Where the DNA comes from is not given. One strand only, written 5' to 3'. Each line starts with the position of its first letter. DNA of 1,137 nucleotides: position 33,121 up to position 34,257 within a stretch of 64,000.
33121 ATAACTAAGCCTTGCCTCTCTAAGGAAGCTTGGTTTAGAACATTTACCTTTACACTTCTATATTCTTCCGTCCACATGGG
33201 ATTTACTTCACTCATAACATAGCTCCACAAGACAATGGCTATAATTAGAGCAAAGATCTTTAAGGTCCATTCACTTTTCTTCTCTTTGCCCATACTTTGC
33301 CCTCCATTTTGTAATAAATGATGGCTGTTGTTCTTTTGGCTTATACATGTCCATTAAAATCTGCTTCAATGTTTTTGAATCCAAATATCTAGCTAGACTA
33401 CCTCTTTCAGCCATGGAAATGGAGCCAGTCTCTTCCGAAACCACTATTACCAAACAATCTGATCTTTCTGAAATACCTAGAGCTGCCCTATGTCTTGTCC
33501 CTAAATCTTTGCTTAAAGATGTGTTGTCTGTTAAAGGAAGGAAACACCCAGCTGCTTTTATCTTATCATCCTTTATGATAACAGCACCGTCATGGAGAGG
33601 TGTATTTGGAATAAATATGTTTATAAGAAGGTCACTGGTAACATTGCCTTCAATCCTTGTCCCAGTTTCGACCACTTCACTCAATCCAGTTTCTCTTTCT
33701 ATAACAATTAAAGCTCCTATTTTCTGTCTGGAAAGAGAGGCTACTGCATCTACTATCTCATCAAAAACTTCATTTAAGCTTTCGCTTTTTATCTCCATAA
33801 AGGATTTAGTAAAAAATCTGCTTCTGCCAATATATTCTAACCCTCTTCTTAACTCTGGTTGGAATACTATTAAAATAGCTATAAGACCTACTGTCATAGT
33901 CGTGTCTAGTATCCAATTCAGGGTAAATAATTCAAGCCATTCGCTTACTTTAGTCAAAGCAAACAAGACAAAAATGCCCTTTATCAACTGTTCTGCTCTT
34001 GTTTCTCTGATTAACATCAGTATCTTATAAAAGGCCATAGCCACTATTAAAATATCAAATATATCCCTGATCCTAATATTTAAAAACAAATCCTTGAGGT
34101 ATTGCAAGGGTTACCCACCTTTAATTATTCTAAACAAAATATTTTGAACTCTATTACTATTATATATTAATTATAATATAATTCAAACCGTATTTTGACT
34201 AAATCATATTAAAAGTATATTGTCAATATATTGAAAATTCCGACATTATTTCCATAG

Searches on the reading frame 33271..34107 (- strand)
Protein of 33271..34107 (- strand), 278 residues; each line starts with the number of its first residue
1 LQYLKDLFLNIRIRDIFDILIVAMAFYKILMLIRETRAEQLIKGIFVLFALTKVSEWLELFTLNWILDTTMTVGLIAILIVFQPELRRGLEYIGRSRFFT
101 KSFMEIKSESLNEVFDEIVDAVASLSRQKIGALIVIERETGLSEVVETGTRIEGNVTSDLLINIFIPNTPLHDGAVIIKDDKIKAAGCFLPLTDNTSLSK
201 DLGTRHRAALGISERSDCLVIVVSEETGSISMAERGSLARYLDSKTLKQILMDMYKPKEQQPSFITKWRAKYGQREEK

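Call 41: search_protein_families(library=ncbifam, max_evalue=1e-50, proteins=[window:33271-34107:-])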
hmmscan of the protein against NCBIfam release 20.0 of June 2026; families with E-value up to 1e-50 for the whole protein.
window:33271-34107:- (278 aa): 1 family
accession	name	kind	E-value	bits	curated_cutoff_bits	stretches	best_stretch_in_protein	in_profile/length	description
TIGR00159.1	TIGR00159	equivalog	4.9e-84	281.6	188.8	1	5-256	3-251/254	diadenylate cyclase CdaA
